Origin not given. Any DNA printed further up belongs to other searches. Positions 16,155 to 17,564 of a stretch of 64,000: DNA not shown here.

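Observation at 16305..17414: EVE (PUA-like) modified-base-reader domain fused to an uncharacterised C-terminal domain: possible type IV (modification-dependent) restriction-like protein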

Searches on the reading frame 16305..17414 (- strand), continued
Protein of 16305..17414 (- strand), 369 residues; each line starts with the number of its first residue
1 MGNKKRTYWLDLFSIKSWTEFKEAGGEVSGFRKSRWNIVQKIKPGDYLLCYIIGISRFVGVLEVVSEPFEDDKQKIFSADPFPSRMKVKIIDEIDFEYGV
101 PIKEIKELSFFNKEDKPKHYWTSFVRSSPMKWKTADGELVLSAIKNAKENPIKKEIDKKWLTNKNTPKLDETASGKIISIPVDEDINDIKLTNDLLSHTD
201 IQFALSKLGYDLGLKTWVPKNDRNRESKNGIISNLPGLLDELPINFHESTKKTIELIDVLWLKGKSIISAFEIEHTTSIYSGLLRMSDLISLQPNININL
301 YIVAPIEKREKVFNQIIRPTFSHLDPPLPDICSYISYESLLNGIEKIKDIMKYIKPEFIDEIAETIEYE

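Call 25: find_related_loci(query=A1, collection=genome_contigs, flank=8000)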
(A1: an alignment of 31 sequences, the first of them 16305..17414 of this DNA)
Query A1 (369 aa) in genome_contigs; peptide patterns used: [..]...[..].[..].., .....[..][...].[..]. (x = any residue, [..] = any of these).
599 stretches matched a pattern (row limit reached: there are more); 581 encode a relative of the query (tblastn E <= 1e-3); the best 80 are kept; 80 distinct loci.
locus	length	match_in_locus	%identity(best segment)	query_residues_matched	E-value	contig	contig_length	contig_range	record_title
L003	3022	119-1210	51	5-369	2e-121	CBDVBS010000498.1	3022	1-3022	MAG TPA_asm: uncultured bacterium isolate SRR22302362_concoct_44 genome assembly, contig: ERZ25746724.29751, whole genom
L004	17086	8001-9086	50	6-369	7e-117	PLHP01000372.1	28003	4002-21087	MAG: Acidobacteriaceae bacterium isolate bog_207 73.20110800_S1M.73_contig_951, whole genome shotgun sequence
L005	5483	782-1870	49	5-364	2e-117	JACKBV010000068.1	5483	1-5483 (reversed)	MAG: Ardenticatenaceae bacterium isolate HK-STAS-CHLO-30 HK-STAS-CHLO-30_68, whole genome shotgun sequence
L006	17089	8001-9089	50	6-369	4e-116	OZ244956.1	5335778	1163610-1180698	MAG: Rhodothermales bacterium isolate 15077258-f85a-4161-b90e-b328002e090c genome assembly, chromosome: 1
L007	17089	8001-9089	49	6-369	6e-116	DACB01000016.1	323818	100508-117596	MAG TPA_asm: Methanobacterium sp. UBA294 UBA294_contig_344, whole genome shotgun sequence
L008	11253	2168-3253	50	5-369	1e-115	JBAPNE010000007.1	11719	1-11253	MAG: Candidatus Kryptoniota bacterium isolate MFD01124_ilm_asm_bin8 k127_287069, whole genome shotgun sequence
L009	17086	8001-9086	49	6-369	5e-115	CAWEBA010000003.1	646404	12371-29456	MAG: uncultured Acidobacteriaceae bacterium isolate MFD04463.bin.2.220 genome assembly, contig: contig_27003, whole geno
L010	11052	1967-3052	49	6-369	6e-115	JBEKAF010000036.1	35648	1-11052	MAG: Terriglobales bacterium isolate SPRUCE 106 SPRUCE_106_36, whole genome shotgun sequence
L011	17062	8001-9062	50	5-359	2e-114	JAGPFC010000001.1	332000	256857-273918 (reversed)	MAG: Smithella sp. isolate Gw_SlDig_bin_149 Gw_SlDig_15_length_332000_cov_17.256574, whole genome shotgun sequence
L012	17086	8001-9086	49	6-369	3e-114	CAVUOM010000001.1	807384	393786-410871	MAG: uncultured Acidobacteriaceae bacterium isolate MFD06092.bin.1.170 genome assembly, contig: contig_17749, whole geno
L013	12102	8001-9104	47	5-369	9e-114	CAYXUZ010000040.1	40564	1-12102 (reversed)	MAG TPA_asm: uncultured Ardenticatenaceae bacterium isolate binchicken_co179_187 genome assembly, contig: NODE_2626_leng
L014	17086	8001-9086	48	6-369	5e-114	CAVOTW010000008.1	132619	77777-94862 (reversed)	MAG: uncultured Acidobacteriaceae bacterium isolate MFD00082.bin.2.17 genome assembly, contig: contig_18168, whole genom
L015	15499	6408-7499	47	5-369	7e-114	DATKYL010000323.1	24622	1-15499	MAG TPA_asm: Acidobacteriota bacterium isolate SMAG_U14218 k141_3172975, whole genome shotgun sequence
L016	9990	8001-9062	49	5-359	6e-114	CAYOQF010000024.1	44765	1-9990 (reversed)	MAG TPA_asm: uncultured Syntrophorhabdaceae bacterium isolate SRP278314_co1_355 genome assembly, contig: NODE_1058_lengt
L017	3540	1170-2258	51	3-367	5e-116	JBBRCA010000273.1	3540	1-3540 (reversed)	MAG: Terriglobales bacterium isolate Co_metawrap_2379 Cmw_2379_k141_19322240_length_3540_cov_5.9823, whole genome shotgu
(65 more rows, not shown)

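Call 26: predict_structure(alignment_id=A1)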
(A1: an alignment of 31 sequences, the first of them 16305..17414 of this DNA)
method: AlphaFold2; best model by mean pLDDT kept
length: 369 residues; sequences in the alignment: 31
mean_pLDDT: 84.0   pTM: 0.48
mean pLDDT of the five models: 84.0, 83.8, 82.3, 81.7, 80.3
residues with pLDDT >= 90: 171; 70-90: 137; 50-70: 38; < 50: 23
segments of 3 or more residues with pLDDT < 50: 178-193, 367-369
pLDDT, mean of each block of 10 residues (from residue 1): 77 94 95 96 98 95 98 84 95 96 94 82 90 97 97 85 55 56 38 66 93 91 89 92 81 89 89 82 87 78 90 88 86 89 82 64 47
secondary structure, 60 per line:
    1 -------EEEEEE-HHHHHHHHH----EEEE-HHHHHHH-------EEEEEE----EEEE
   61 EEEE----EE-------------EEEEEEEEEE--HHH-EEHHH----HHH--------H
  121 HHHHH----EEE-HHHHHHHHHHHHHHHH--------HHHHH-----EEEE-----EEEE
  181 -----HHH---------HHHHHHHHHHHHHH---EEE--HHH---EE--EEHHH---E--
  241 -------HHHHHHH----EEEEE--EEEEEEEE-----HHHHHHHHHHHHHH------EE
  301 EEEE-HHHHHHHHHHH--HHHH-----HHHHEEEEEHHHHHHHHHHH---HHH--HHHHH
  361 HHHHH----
elements in order: E8-13 H15-23 E28-31 H33-39 E47-52 E57-64 E84-93 H120-125 E130-132 H134-149 H158-162 E168-171 E177-180 H198-211 E215-217 H248-254 E259-263 E266-273 H279-292 E299-304 H306-316 H319-322 H328-331 E332-336 H337-347 H356-365

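Call 35: search_protein_families(library=pfam, alignment_id=A2, max_evalue=0.001)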
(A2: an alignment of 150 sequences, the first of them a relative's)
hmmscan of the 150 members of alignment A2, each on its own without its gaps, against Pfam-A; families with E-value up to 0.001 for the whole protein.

A. member 1, L001:6312-7961:+ (549 aa): 0 families

B. families by the number of members that match (of 150 scanned): 144 families (the first 25 are shown)
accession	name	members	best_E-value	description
PF01170.24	UPF0020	3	7.2e-07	RMKL-like, methyltransferase domain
PF00326.27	Peptidase_S9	2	1.7e-61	Prolyl oligopeptidase family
PF07669.17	Eco57I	2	1.1e-48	Eco57I restriction-modification methylase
PF07676.18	PD40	2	1.8e-34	WD40-like Beta Propeller Repeat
PF00986.26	DNA_gyraseB_C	2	1e-29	DNA gyrase B subunit, carboxyl terminus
PF00535.33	Glycos_transf_2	2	1.5e-28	Glycosyl transferase family 2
PF02384.22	N6_Mtase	2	3.3e-21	N-6 DNA Methylase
PF01751.28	Toprim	2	2e-19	Toprim domain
PF13641.12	Glyco_tranf_2_3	2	3.5e-19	Glycosyltransferase like family 2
PF01555.25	N6_N4_Mtase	2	6.3e-19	DNA methylase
PF12950.13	TaqI_C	2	5.7e-17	TaqI-like C-terminal specificity domain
PF20473.4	MmeI_Mtase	2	2e-16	MmeI, DNA-methyltransferase domain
PF00930.27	DPPIV_N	2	1.3e-15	Dipeptidyl peptidase IV (DPP IV) N-terminal region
PF01381.28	HTH_3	2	2.7e-15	Helix-turn-helix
PF08450.18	SGL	2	8.9e-15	SMP-30/Gluconolactonase/LRE-like region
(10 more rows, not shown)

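Call 37: search_solved_structures(query=A1, max_evalue=10, show_alignments=5)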
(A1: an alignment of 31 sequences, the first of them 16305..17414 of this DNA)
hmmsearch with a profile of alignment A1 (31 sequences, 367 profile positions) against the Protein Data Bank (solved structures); distinct sequences matched with E-value up to 10: 2.
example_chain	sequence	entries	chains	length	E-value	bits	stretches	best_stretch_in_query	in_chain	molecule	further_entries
2p5d_A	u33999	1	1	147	8e-10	41.2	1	4-128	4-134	UPF0310 protein MJECL36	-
1wmm_A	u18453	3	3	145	1.1e-07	34.1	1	5-127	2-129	Hypothetical UPF0310 protein PH1033 | UPF0310 protein PH1033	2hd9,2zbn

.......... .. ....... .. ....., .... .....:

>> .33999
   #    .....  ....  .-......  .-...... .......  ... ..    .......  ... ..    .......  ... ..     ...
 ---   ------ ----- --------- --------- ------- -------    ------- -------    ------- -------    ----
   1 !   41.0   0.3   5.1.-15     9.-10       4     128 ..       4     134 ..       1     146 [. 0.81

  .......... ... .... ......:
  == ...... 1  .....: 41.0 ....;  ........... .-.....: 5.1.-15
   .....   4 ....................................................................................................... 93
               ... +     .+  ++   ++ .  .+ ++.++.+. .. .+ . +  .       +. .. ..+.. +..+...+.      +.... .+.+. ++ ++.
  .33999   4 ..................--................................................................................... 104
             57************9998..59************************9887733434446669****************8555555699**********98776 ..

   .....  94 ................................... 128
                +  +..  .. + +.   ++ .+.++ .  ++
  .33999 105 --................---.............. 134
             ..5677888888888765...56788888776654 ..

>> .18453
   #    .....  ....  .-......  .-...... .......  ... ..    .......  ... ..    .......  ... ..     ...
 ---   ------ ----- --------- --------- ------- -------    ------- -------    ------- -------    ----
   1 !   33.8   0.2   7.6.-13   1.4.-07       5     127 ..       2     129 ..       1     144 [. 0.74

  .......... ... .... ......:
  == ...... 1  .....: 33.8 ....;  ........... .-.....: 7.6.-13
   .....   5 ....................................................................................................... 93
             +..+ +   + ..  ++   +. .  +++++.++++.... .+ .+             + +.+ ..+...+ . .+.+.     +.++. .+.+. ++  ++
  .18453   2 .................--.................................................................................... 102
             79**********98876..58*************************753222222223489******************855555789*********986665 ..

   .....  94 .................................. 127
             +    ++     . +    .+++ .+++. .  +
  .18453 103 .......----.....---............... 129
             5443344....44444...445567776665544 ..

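Call 38: list_cluster_members(proteins=[P0001, P0003, P0039])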
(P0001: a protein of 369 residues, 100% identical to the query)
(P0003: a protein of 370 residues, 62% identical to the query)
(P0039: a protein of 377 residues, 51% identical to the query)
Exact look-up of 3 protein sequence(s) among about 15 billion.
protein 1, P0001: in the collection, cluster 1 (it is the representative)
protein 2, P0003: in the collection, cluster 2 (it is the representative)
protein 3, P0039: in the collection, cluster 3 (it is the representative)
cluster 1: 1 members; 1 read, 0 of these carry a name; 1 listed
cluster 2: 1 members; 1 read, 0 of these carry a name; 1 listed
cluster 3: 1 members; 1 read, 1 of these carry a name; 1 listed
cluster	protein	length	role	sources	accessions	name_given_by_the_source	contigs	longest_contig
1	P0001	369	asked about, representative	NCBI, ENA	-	-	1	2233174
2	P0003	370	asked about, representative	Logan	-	-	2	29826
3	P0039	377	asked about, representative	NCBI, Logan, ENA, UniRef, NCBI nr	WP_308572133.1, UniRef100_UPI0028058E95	EVE domain-containing protein [uncultured Methanobacterium sp.] | EVE domain-containing protein n=1 Tax=uncultured Methanobacterium sp. TaxID=176306 ...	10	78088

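Call 57: search_dna_similar(query=window:16305-17414:-, collection=plasmids, mode=protein, max_rows=25)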
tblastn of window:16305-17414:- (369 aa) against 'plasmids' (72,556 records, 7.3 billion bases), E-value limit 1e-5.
Records with a match: 180; places in all: 187; records where one place covers at least 80% of the query: 0.
Best place of each record, by identity: <60% 180.
By first word of the organism name: Enterococcus 65; Sphingobium 14; Sphingomonas 10; Listeria 10; Cupriavidus 9; Hymenobacter 9; Paraburkholderia 5; Komagataeibacter 5; Azospirillum 4; Ralstonia 3; and 34 more.
By predicted mobility (MOB-suite, as given by PLSDB): conjugative 84; non-mobilizable 60; mobilizable 36.
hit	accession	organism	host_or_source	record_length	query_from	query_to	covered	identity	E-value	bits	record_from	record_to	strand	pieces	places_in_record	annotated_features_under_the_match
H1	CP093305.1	Ralstonia insidiosa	-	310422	193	366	47%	37.9%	4e-22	105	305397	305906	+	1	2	none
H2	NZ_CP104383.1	Ralstonia pickettii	cell culture,aquaculture water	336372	193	366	47%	37.9%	4e-22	105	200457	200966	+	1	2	hypothetical protein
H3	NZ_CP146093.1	Ralstonia sp. RRA.1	pure culture,Cupriavidus necator ...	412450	193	366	47%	37.9%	4e-22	105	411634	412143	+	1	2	hypothetical protein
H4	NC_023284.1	Streptomyces sp. F2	-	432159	196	356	44%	40.4%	4e-22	105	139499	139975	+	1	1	hypothetical protein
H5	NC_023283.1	Streptomyces sp. FR1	-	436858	196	356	44%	40.4%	4e-22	105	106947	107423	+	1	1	hypothetical protein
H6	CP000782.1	Xanthobacter autotrophicus Py2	-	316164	158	355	54%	32.7%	2e-19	97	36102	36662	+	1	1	conserved hypothetical protein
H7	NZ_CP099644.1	Paraburkholderia fungorum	Arabidopsis thaliana,pure culture,leaf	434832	167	366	54%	32.2%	4e-21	102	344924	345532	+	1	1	hypothetical protein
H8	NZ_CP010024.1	Paraburkholderia fungorum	Microbial isolate culture,White-rot ...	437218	167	366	54%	32.2%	4e-21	102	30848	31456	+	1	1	hypothetical protein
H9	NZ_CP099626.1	Paraburkholderia fungorum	Arabidopsis thaliana,pure culture,leaf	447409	167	366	54%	32.2%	4e-21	102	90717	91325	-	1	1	hypothetical protein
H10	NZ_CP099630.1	Paraburkholderia fungorum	Arabidopsis thaliana,pure culture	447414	167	366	54%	32.2%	4e-21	102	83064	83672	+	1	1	hypothetical protein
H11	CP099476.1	Roseomonas mucosa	Human skin,single cell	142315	197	366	46%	37.5%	5e-21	102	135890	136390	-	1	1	type II restriction endonuclease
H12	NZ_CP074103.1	Streptomyces mirabilis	fresh creek bank soil, topsoil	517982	196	356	44%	39.4%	2e-23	109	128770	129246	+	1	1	type II restriction endonuclease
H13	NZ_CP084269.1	Caballeronia sp. Lep1P3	Leptoglossus zonatus,Cell culture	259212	197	366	46%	37.2%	1e-23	109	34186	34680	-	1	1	type II restriction endonuclease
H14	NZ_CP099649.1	Paraburkholderia fungorum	Arabidopsis thaliana,pure culture,leaf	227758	197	366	46%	37.0%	6e-22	105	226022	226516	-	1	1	type II restriction endonuclease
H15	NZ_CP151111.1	Cupriavidus metallidurans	-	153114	197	366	46%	37.0%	5e-19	96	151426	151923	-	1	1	hypothetical protein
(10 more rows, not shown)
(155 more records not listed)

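Call 58: search_dna_similar(query=window:16305-17414:-, collection=phages, mode=protein, max_rows=15)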
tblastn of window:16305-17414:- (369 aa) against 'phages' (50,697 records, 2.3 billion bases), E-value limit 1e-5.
No match.

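Call 59: get_annotated_region(hit=H13, flank=4000)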
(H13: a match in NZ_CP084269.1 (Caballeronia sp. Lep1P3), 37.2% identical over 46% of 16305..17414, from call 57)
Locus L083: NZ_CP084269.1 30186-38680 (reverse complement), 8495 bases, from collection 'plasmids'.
description: Caballeronia sp. Lep1P3 plasmid p3, complete sequence
organism: Caballeronia sp. Lep1P3 (NCBI taxid 2878150)
taxonomy: Bacteria; Pseudomonadota; Betaproteobacteria; Burkholderiales; Burkholderiaceae; Caballeronia; Caballeronia sp. Lep1P3
host: -; source: Leptoglossus zonatus,Cell culture; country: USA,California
typing (MOB-suite, as given by PLSDB): mobilizable; relaxase MOBH
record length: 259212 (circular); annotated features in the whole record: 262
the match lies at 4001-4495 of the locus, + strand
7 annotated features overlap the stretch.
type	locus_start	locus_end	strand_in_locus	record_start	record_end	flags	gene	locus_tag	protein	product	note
CDS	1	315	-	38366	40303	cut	-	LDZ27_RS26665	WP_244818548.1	copper resistance system multicopper oxidase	GO:0006825 - copper ion transport [Evidence IEA]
CDS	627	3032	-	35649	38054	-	-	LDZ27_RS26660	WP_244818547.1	heavy metal translocating P-type ATPase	-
CDS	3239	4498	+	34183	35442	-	-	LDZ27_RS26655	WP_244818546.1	type II restriction endonuclease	-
CDS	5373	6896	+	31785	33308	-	istA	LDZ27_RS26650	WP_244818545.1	IS21 family transposase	-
CDS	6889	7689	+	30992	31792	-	istB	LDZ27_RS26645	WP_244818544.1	IS21-like element helper ATPase IstB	-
CDS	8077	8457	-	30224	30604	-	-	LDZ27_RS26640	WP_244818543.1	DUF4148 domain-containing protein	-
CDS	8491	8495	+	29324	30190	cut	-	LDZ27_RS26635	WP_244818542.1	DUF305 domain-containing protein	-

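Call 60: get_annotated_region(hit=H12, flank=4000)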
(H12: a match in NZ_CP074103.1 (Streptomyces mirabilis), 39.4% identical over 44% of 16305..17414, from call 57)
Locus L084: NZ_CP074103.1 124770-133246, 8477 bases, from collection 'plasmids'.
description: Streptomyces mirabilis strain P16B-1 plasmid pI
organism: Streptomyces mirabilis (NCBI taxid 68239)
taxonomy: Bacteria; Actinomycetota; Actinomycetes; Kitasatosporales; Streptomycetaceae; Streptomyces; Streptomyces mirabilis
host: -; source: fresh creek bank soil, topsoil; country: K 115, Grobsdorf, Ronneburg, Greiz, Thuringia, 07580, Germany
typing (MOB-suite, as given by PLSDB): non-mobilizable
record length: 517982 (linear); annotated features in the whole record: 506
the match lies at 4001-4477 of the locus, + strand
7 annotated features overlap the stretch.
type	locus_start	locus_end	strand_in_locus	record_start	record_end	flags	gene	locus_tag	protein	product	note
CDS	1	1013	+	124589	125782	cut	-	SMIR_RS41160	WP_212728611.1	DUF1996 domain-containing protein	-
CDS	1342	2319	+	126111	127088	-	-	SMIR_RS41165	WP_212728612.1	sialidase family protein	-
CDS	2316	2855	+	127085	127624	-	-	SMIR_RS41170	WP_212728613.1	hypothetical protein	-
CDS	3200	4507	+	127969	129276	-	-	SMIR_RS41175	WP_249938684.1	type II restriction endonuclease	-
CDS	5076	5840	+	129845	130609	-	-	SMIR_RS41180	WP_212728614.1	hypothetical protein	-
CDS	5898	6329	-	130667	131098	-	-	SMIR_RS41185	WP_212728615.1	MerR family transcriptional regulator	GO:0006355 - regulation of DNA-templated transcription [Evidence IEA]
CDS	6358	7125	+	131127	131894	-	-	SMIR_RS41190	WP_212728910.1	methyltransferase domain-containing protein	-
